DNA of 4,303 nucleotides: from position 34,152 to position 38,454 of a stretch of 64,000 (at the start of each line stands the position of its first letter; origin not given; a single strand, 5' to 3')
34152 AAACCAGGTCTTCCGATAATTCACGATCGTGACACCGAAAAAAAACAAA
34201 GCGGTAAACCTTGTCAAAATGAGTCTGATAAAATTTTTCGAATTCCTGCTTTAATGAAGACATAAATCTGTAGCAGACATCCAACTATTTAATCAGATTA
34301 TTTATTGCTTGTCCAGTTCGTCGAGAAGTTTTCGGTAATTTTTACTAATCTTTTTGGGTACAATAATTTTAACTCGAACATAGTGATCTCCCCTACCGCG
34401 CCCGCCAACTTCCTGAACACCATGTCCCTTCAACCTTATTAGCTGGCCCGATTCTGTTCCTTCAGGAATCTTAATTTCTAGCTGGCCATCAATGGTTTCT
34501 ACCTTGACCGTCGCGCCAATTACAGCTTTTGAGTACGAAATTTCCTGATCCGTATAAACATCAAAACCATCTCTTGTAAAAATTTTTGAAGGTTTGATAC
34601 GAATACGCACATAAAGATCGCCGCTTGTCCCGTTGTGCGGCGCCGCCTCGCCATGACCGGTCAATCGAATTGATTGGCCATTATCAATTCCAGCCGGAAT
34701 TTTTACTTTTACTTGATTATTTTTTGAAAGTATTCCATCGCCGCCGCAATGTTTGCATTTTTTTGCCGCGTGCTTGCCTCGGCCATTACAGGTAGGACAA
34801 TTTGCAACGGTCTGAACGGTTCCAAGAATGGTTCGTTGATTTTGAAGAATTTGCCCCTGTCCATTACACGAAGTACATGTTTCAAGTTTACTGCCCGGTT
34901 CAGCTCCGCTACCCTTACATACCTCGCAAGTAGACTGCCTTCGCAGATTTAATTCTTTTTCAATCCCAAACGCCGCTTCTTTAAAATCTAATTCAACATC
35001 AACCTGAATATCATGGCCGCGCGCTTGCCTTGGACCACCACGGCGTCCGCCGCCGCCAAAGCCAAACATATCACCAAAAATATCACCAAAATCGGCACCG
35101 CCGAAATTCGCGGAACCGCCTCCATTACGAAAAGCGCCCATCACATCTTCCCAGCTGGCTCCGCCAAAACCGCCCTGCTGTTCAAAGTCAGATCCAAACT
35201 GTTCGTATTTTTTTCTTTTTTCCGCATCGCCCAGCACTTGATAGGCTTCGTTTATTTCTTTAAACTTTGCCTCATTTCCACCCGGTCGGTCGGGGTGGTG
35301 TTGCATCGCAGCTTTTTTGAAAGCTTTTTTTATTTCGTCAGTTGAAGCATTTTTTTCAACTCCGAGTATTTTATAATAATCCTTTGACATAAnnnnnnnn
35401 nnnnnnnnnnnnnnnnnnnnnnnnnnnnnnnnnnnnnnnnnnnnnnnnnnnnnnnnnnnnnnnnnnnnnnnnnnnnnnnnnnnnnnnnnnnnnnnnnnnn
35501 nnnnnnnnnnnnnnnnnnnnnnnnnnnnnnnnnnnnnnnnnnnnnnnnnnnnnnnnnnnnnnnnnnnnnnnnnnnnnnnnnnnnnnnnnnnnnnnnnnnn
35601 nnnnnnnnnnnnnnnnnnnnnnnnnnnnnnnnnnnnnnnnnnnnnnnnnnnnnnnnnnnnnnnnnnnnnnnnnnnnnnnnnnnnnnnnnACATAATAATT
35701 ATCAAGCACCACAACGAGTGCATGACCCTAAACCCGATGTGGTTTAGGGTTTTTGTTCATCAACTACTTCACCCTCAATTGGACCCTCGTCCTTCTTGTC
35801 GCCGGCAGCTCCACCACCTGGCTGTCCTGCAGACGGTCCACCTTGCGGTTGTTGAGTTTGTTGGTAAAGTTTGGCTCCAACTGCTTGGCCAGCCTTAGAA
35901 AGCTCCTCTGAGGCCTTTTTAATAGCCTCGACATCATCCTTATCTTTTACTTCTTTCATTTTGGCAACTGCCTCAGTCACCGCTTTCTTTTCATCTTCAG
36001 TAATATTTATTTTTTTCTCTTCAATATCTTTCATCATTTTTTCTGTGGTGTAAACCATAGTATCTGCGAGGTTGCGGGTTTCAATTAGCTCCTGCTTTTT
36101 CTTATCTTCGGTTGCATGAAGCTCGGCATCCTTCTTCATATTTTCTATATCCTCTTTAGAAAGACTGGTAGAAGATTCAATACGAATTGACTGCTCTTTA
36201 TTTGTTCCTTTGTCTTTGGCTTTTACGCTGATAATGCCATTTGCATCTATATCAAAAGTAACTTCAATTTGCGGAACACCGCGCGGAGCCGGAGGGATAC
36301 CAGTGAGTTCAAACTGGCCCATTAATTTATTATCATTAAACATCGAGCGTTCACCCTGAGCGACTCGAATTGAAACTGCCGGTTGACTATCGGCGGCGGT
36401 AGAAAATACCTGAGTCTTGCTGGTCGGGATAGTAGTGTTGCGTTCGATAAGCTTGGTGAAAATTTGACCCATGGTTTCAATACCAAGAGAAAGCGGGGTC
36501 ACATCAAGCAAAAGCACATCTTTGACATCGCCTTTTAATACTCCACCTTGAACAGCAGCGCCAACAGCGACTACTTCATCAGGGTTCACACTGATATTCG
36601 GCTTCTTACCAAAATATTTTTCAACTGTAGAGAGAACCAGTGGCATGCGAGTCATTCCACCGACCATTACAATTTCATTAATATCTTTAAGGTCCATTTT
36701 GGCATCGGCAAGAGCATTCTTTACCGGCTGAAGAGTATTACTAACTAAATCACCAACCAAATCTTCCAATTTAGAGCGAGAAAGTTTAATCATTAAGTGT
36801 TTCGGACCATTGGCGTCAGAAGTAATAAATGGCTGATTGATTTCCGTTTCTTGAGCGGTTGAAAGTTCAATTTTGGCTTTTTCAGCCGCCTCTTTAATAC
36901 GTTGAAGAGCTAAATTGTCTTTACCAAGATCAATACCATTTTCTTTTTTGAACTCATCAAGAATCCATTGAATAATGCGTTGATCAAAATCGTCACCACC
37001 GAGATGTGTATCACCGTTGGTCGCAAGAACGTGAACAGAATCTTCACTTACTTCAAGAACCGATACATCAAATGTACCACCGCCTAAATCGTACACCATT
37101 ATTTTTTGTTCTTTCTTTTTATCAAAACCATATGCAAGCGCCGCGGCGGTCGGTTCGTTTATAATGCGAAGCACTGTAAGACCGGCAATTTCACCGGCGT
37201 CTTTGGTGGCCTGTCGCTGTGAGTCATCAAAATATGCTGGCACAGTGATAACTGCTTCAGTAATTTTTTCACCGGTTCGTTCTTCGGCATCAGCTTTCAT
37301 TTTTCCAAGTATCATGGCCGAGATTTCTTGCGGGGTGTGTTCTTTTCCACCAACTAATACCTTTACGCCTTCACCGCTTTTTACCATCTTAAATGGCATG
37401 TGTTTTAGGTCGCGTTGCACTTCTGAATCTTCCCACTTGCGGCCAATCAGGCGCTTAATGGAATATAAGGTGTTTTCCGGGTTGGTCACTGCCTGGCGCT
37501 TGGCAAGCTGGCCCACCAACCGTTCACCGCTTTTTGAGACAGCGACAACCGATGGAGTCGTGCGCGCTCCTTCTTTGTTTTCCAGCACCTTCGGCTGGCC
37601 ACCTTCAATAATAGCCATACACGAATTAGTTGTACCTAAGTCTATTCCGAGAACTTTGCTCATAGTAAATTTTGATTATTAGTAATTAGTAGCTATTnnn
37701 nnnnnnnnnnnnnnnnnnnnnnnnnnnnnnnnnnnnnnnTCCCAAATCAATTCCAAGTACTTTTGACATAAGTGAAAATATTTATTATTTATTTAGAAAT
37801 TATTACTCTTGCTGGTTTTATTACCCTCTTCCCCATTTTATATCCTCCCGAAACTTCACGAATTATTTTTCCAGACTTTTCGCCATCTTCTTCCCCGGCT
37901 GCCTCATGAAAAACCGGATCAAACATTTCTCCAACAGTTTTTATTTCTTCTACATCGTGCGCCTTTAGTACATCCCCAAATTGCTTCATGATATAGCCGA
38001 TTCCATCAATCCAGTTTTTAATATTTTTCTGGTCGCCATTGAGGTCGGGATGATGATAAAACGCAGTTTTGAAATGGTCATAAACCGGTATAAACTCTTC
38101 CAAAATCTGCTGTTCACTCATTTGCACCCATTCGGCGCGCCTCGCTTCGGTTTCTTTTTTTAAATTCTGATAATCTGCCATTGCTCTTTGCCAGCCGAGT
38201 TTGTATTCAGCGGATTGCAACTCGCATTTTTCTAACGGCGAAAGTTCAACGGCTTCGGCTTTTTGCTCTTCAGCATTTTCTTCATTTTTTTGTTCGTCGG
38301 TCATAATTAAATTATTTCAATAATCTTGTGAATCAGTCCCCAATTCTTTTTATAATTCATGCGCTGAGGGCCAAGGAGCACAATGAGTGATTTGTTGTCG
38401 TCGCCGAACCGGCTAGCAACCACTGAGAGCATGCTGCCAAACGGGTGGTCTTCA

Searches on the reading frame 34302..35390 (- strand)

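Call 15: search_protein_families(library=pfam, proteins=[window:34302-35390:-])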
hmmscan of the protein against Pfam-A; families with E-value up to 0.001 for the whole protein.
window:34302-35390:- (362 aa): 3 families
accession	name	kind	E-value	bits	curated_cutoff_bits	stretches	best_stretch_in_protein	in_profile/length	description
PF01556.23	DnaJ_C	-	1.7e-47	161.7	26.6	1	128-345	1-152/152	DnaJ C terminal domain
PF00226.36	DnaJ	-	6.4e-24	84.3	27.8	1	4-63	1-63/63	DnaJ domain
PF00684.25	DnaJ_CXXCXGXG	-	5.4e-16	59.1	32.7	1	155-219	1-65/65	DnaJ central domain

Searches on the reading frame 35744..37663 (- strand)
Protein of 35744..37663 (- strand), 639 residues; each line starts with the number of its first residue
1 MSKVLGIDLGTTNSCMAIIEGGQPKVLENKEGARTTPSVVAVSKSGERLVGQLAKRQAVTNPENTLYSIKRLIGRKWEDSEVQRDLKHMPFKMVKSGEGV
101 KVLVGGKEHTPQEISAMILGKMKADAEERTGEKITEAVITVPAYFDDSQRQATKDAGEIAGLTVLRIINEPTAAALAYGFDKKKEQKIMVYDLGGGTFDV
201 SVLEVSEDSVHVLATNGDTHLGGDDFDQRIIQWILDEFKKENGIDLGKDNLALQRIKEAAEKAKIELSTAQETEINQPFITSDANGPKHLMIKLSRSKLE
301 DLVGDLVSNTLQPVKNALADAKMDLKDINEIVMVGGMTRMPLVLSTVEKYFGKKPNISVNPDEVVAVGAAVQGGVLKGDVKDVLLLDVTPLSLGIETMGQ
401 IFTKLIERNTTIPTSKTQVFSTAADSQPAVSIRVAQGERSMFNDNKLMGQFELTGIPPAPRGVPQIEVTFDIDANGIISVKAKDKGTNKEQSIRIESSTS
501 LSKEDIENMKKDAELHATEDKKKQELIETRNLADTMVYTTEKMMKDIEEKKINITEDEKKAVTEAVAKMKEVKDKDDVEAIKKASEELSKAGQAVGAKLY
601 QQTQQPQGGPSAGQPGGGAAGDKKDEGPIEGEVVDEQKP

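Call 15: search_protein_families(library=pfam, proteins=[window:35744-37663:-])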
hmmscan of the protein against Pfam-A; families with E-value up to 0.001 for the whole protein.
window:35744-37663:- (639 aa): 2 families
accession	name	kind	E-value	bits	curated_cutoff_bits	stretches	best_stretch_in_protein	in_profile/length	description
PF00012.26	HSP70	-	2.2e-254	845.6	20.6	1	4-601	1-599/599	Hsp70 protein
PF06723.19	MreB_Mbl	-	2e-19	70.1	27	1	118-370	77-316/327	MreB/Mbl protein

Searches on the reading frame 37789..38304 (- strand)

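Call 15: search_protein_families(library=pfam, proteins=[window:37789-38304:-])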
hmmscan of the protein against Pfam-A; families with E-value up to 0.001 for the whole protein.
window:37789-38304:- (171 aa): 1 family
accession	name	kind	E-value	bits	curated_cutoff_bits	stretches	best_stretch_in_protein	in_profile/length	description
PF01025.24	GrpE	-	2.3e-36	125.4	25.8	1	8-171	4-165/165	GrpE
